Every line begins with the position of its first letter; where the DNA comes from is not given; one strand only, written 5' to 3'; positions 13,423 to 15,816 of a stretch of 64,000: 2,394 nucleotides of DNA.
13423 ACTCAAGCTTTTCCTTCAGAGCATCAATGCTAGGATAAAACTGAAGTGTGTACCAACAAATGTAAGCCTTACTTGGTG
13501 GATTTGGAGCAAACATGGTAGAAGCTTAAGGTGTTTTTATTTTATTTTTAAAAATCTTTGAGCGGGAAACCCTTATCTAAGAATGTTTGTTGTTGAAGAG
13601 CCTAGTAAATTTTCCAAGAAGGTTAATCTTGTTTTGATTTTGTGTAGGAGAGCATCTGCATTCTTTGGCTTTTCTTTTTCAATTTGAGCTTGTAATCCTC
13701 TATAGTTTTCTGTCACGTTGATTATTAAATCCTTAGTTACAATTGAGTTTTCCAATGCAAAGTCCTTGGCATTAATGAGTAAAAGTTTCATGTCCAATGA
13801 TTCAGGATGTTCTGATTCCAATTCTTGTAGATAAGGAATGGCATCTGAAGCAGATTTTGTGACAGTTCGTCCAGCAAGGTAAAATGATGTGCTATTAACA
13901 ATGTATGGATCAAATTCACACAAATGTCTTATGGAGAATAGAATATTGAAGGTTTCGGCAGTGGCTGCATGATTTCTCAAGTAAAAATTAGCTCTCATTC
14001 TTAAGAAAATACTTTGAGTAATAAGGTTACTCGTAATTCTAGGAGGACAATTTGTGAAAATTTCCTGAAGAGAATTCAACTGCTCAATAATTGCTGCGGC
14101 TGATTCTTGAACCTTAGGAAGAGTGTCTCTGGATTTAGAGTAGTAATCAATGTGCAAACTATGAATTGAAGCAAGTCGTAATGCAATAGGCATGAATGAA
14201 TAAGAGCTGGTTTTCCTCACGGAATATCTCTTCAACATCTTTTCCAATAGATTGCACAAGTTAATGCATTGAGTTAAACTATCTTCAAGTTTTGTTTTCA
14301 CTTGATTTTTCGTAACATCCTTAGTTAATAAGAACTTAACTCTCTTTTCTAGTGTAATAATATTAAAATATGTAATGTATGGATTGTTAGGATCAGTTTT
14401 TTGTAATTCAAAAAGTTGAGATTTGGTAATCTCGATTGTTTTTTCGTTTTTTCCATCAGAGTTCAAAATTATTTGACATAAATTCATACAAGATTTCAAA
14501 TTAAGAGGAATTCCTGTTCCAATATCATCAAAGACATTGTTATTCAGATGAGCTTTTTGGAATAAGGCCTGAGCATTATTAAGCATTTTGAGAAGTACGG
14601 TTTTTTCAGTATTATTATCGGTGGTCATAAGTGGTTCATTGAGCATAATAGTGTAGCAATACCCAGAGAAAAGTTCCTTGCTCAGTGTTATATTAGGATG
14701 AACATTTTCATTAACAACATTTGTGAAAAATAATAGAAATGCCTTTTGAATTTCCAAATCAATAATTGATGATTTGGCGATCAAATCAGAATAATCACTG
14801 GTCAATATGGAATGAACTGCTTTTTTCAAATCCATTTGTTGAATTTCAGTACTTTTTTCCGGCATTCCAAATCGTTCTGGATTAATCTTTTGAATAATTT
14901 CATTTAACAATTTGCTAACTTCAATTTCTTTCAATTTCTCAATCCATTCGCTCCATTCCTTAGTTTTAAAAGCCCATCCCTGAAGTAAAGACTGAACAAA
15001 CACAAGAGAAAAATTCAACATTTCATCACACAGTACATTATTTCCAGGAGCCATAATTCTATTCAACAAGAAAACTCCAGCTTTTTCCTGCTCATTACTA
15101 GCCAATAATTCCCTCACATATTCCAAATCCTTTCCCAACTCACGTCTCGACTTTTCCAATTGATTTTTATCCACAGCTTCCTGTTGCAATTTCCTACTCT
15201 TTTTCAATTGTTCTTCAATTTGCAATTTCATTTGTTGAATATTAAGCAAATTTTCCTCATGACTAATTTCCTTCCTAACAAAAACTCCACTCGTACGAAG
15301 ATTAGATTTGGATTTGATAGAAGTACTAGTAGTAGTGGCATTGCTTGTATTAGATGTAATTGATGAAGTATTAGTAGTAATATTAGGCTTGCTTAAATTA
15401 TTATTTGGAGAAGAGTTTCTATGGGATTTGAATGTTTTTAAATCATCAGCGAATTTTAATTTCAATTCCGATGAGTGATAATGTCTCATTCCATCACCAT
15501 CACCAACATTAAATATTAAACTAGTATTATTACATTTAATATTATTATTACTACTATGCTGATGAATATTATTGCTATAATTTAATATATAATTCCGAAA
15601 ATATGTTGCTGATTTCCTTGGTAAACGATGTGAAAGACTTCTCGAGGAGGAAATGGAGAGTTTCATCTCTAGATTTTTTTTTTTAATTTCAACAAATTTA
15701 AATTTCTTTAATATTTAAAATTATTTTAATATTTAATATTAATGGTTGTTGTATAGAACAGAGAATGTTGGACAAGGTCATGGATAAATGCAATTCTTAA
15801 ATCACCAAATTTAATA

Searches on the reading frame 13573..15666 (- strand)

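Call 55: search_protein_families(library=pfam, proteins=[window:13573-15666:-], max_evalue=0.001)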
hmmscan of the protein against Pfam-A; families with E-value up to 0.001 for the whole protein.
window:13573-15666:- (697 aa): 1 family
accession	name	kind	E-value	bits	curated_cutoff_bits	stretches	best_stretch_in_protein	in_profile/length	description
PF19566.4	Snx8_BAR_dom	-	0.00094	19.1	27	1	452-537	28-110/258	Sorting nexin 8/Mvp1 BAR domain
